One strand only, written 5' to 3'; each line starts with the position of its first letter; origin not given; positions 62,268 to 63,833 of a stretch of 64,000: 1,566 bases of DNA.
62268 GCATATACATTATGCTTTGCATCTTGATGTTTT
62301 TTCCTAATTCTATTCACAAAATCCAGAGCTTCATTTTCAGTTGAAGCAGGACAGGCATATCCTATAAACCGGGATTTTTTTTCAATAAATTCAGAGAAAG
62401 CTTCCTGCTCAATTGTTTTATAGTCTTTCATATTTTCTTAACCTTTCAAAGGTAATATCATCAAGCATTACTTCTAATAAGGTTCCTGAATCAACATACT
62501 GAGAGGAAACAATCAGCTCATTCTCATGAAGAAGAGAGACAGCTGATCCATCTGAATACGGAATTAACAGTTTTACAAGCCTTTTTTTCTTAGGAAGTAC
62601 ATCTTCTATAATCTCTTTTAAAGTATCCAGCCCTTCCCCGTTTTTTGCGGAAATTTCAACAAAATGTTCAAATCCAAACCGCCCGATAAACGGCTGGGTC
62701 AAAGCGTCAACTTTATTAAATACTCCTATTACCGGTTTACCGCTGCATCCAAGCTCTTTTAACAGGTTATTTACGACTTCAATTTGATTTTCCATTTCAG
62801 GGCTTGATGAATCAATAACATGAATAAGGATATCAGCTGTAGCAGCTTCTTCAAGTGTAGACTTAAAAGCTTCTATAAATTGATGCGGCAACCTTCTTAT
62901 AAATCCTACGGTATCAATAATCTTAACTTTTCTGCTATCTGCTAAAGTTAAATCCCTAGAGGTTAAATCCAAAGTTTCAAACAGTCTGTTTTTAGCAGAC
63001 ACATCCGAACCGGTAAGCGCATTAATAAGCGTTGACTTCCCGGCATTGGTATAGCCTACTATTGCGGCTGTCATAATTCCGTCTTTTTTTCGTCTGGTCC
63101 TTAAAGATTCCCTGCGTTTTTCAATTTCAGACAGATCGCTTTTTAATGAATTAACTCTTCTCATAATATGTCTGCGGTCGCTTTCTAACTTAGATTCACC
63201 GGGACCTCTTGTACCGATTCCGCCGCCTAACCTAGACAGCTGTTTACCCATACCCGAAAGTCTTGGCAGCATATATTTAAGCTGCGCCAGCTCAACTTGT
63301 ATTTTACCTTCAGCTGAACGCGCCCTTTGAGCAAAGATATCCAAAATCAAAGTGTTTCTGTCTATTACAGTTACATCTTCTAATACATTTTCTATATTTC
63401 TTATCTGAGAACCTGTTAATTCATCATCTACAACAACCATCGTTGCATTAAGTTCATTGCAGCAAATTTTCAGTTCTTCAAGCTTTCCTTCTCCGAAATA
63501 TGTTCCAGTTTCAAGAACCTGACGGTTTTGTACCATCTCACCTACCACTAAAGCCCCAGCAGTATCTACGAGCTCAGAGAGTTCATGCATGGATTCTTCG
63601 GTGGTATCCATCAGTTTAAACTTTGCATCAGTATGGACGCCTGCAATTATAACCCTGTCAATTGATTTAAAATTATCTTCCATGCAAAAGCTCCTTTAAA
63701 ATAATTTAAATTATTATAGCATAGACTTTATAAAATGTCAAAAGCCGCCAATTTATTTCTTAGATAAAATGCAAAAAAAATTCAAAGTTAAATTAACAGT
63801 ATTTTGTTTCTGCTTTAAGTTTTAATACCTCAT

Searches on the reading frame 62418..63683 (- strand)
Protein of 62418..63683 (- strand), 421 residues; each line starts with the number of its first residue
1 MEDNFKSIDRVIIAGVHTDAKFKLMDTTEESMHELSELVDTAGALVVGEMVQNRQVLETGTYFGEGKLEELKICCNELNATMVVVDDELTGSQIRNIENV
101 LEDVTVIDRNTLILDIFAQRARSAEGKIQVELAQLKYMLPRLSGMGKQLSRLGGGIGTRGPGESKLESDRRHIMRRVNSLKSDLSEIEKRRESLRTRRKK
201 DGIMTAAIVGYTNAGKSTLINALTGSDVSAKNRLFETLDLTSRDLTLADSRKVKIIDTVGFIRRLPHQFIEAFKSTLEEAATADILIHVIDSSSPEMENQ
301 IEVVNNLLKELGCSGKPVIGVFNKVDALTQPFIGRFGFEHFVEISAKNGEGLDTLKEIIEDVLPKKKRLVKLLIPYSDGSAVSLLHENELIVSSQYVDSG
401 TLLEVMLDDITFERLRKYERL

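Call 104: search_protein_families(library=pfam, proteins=[window:62418-63683:-], max_evalue=0.00001)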
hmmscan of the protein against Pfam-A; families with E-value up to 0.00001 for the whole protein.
window:62418-63683:- (421 aa): 6 families
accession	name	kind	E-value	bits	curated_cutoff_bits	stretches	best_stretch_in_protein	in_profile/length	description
PF16360.10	GTP-bdg_M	-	2.9e-32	111.5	29.5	1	120-198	1-79/79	GTP-binding GTPase Middle Region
PF13167.11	GTP-bdg_N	-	1e-29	103.3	25.4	1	29-118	1-89/89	GTP-binding GTPase N-terminal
PF01926.29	MMR_HSR1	-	1.2e-24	87.1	21.9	1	206-324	2-113/113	50S ribosome-binding GTPase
PF02421.24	FeoB_N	-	3.8e-09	36.7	27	1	205-330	2-120/156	Ferrous iron transport protein B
PF00350.29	Dynamin_N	-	2.6e-08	34.5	27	0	207-232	2-27/168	Dynamin family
PF00009.33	GTP_EFTU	-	5.5e-07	29.8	26.5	0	248-362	66-185/188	Elongation factor Tu GTP binding domain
